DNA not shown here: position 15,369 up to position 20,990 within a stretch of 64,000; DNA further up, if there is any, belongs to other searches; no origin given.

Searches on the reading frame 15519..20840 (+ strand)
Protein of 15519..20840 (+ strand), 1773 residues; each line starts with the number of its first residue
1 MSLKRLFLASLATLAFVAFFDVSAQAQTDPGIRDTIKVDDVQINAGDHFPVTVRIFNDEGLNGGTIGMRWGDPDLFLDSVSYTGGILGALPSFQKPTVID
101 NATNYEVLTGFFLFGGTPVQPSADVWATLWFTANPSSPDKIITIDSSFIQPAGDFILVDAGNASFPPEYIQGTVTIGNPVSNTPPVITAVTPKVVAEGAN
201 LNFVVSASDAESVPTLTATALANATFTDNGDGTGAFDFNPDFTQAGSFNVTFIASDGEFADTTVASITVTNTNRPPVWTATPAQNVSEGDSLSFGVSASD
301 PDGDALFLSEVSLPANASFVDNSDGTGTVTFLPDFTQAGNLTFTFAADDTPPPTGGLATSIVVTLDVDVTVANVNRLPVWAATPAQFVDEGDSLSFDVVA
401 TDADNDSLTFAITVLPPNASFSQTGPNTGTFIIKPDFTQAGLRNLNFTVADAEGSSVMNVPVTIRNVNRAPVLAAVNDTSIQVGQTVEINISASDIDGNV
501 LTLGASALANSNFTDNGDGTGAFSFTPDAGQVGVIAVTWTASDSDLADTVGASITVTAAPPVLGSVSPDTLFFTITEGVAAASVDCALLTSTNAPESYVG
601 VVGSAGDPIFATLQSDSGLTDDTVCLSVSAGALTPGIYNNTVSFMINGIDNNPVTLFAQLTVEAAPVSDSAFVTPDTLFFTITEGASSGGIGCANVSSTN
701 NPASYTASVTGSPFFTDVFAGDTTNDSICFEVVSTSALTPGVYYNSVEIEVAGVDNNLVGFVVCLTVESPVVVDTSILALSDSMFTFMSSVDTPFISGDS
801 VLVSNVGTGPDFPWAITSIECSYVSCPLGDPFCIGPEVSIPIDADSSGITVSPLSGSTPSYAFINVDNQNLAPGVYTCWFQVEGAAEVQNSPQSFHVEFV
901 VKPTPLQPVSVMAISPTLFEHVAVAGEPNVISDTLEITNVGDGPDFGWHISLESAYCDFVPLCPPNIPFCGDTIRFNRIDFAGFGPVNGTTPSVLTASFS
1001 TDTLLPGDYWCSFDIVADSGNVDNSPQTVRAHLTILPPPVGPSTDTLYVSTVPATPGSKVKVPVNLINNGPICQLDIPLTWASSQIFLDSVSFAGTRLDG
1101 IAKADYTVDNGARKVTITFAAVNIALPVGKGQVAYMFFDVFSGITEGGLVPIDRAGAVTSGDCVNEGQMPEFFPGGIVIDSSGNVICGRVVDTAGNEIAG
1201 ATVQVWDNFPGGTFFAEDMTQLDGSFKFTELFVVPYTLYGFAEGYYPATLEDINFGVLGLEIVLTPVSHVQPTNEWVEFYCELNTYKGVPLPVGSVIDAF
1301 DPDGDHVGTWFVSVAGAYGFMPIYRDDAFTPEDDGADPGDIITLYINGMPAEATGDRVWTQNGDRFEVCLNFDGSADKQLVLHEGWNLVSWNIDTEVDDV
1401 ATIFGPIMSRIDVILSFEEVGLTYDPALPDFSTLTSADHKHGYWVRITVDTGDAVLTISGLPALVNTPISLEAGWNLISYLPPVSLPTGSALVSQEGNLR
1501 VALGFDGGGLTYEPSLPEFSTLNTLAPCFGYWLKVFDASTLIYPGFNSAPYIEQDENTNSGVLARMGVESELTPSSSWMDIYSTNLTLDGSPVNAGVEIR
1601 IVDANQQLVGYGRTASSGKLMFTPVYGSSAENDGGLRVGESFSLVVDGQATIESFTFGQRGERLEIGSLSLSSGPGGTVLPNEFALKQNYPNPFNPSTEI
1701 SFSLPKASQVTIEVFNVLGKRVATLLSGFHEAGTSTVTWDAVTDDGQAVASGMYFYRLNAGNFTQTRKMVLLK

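Call 54: search_protein_families(library=ncbifam, proteins=[window:15519-20840:+], max_evalue=1e-15)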
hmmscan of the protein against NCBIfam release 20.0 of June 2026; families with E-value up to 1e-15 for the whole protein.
window:15519-20840:+ (1773 aa): 2 families
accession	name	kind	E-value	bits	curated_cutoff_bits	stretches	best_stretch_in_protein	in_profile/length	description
NF038112.1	myxo_dep_M36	subfamily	4.6e-28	97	1500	1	326-557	1244-1470/1604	myxosortase-dependent M36 family metallopeptidase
NF012211.1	tand_rpt_95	domain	4.8e-26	90.6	90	0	389-475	3-95/98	tandem-95 repeat protein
